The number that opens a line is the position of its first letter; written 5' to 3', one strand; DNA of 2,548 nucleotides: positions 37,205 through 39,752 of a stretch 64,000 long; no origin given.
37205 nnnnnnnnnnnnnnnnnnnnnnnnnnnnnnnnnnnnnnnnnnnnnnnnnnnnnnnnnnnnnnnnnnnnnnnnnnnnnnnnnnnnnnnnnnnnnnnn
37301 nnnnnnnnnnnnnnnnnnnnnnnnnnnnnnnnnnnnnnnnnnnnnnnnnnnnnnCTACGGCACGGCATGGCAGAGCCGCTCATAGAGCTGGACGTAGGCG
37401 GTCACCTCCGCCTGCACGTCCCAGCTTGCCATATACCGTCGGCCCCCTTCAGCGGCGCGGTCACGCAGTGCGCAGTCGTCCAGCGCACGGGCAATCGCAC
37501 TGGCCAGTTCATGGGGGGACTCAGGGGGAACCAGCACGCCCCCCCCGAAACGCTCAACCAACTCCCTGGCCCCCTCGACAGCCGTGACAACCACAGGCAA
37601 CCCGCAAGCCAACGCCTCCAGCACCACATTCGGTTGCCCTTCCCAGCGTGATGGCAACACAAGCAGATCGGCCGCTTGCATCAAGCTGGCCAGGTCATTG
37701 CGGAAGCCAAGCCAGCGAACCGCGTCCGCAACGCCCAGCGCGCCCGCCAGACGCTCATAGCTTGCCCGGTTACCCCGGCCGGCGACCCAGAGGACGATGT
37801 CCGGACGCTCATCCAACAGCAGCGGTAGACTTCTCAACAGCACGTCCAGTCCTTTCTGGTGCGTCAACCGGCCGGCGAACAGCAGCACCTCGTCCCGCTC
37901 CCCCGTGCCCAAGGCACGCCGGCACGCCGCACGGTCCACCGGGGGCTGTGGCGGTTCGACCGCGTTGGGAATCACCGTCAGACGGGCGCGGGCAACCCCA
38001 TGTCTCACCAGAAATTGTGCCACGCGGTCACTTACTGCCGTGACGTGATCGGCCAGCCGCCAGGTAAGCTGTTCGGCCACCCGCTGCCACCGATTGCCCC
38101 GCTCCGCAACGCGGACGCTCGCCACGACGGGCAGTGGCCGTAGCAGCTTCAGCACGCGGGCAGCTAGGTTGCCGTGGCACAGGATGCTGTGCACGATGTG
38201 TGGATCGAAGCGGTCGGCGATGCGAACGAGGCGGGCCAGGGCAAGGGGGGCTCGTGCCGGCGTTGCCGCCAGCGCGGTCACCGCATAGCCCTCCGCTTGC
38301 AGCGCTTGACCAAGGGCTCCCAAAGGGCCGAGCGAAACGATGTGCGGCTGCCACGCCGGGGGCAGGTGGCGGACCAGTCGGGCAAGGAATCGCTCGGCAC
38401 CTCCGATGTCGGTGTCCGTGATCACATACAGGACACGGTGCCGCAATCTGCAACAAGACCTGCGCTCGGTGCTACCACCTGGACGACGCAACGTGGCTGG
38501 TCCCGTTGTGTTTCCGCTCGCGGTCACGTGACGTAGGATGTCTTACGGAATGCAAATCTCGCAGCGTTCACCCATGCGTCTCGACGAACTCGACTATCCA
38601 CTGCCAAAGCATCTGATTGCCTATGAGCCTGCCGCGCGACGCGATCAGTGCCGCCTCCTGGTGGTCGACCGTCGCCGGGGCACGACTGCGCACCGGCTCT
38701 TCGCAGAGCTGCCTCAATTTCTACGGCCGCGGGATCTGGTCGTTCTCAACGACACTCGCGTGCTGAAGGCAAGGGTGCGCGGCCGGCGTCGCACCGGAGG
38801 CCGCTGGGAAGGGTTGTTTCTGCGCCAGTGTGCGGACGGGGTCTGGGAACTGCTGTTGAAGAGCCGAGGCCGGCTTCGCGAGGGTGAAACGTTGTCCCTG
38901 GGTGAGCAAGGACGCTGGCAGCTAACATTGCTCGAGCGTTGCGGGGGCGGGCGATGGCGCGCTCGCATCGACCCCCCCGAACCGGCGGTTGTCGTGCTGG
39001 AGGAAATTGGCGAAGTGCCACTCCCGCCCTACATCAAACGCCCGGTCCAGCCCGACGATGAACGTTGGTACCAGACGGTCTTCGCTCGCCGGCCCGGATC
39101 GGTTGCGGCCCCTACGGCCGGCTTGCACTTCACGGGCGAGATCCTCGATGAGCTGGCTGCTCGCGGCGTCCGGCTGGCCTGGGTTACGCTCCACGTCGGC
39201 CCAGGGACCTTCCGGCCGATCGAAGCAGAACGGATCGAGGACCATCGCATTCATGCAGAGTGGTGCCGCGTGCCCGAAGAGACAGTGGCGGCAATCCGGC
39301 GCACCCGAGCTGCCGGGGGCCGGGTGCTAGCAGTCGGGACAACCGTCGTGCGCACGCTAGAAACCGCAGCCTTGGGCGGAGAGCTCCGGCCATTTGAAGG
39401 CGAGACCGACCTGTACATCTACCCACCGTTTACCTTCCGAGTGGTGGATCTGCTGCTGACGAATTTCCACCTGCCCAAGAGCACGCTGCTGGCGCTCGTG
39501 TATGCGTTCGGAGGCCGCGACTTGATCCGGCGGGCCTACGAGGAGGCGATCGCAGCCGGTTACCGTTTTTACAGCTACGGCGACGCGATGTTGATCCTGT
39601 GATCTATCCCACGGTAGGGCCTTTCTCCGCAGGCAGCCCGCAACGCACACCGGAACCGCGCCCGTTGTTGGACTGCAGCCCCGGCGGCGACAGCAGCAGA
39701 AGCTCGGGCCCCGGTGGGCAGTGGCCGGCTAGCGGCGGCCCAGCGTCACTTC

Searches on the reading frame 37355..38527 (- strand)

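Call 4: search_protein_families(library=pfam, proteins=[window:37355-38527:-], max_evalue=0.1)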
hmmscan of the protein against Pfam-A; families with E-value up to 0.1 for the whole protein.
window:37355-38527:- (390 aa): 7 families
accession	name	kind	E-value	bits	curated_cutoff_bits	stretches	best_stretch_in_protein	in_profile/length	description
PF00534.26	Glycos_transf_1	-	5.5e-42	143.7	26.4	1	202-364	5-171/172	Glycosyl transferases group 1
PF13692.12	Glyco_trans_1_4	-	1.3e-40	139.4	27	1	214-351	3-142/142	Glycosyl transferases group 1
PF13439.12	Glyco_transf_4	-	2.4e-19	70.4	28.5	1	41-192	1-168/170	Glycosyltransferase Family 4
PF13579.12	Glyco_trans_4_4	-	5.9e-14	53.1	29.7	1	42-188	1-157/158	Glycosyl transferase 4-like domain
PF20706.3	GT4-conflict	-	1.3e-11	44.6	26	1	156-370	144-379/385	Family 4 Glycosyltransferase in conflict systems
PF13524.12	Glyco_trans_1_2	-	7.4e-06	26.4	25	1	242-373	13-137/144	Glycosyl transferase-like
PF13477.12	Glyco_trans_4_2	-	0.0092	16.6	23.4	1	45-139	10-107/139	Glycosyl transferase 4-like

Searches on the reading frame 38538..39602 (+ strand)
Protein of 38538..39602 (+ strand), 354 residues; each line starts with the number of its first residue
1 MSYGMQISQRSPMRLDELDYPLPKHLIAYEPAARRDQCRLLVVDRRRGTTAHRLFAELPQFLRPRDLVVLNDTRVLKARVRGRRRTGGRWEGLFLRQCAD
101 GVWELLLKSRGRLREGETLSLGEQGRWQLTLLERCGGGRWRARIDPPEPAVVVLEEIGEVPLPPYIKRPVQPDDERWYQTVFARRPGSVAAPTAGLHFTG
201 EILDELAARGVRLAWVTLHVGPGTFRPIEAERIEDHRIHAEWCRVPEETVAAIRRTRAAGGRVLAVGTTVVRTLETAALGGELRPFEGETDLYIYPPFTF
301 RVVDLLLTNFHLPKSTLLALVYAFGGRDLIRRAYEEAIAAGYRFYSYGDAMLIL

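Call 4: search_protein_families(library=pfam, proteins=[window:38538-39602:+], max_evalue=0.1)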
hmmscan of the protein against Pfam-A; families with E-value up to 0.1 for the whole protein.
window:38538-39602:+ (354 aa): 1 family
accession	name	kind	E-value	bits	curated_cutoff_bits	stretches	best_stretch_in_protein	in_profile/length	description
PF02547.20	Queuosine_synth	-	3.2e-125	418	25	1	16-353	2-322/322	Queuosine biosynthesis protein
